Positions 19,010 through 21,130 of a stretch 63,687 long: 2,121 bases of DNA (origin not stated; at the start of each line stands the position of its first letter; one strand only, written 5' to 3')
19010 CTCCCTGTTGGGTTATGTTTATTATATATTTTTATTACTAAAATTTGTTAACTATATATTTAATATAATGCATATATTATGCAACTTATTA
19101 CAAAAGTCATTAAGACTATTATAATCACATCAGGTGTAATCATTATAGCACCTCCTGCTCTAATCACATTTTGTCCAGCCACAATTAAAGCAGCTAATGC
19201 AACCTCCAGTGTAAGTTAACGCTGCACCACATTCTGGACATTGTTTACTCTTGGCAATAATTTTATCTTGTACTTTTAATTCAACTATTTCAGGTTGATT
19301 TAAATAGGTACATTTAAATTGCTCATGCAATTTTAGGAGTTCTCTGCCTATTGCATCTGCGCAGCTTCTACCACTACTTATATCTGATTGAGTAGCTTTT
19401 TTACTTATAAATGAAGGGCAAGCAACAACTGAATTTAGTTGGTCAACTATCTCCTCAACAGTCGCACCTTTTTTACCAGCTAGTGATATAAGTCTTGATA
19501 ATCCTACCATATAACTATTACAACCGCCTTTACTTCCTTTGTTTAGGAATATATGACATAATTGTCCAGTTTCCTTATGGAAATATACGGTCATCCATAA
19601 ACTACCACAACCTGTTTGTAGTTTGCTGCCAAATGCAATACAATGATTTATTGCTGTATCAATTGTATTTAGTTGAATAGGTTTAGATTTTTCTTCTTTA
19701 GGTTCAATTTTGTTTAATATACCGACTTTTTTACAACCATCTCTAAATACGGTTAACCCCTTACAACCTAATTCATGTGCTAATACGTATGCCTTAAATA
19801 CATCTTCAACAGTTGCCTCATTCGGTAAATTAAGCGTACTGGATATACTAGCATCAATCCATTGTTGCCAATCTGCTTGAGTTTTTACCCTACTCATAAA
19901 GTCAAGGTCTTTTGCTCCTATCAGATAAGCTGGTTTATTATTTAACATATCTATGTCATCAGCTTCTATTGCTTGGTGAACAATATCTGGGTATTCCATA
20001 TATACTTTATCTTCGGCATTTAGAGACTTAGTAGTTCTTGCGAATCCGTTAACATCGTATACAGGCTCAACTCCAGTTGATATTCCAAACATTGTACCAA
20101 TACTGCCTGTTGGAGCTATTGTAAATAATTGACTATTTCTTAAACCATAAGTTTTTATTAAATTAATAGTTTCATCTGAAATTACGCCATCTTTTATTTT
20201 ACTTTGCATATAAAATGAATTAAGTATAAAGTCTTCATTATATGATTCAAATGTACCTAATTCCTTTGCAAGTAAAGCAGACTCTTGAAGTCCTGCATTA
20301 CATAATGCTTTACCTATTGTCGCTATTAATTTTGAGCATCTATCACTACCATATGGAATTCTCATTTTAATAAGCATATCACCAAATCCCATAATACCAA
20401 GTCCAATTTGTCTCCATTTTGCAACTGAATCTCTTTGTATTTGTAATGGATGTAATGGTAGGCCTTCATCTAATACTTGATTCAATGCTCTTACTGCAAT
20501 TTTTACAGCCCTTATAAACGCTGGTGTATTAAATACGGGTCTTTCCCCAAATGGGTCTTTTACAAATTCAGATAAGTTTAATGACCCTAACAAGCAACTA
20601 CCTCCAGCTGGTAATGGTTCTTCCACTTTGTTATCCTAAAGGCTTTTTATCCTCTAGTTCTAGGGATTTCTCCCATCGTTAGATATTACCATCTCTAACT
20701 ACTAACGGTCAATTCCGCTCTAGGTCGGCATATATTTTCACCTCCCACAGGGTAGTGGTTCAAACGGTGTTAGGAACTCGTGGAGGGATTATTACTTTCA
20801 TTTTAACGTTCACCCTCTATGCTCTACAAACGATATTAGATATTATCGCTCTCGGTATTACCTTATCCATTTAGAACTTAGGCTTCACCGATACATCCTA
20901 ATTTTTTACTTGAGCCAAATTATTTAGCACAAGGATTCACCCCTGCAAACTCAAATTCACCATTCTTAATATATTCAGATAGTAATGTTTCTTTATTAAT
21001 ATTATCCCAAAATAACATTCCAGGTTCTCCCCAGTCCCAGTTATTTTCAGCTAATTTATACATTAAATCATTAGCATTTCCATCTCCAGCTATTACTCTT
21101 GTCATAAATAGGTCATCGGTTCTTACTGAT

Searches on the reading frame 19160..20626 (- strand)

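Call 4: search_protein_families(library=pfam, proteins=[window:19160-20626:-], max_evalue=0.01)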
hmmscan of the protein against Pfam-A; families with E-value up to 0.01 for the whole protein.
window:19160-20626:- (488 aa): 2 families
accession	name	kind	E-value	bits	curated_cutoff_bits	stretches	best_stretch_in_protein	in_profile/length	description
PF02867.20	Ribonuc_red_lgC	-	5.5e-52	177.5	23.9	1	9-293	225-522/523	Ribonucleotide reductase, barrel domain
PF12637.14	TSCPD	-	5.5e-12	46.3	22.8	1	335-430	6-84/88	TSCPD domain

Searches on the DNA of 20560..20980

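Call 100: search_rna_families(source=window, start=20560, end=20980, threshold=evalue, max_evalue=1)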
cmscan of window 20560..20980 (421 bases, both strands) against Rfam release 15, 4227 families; matches with E-value up to 1: 0.
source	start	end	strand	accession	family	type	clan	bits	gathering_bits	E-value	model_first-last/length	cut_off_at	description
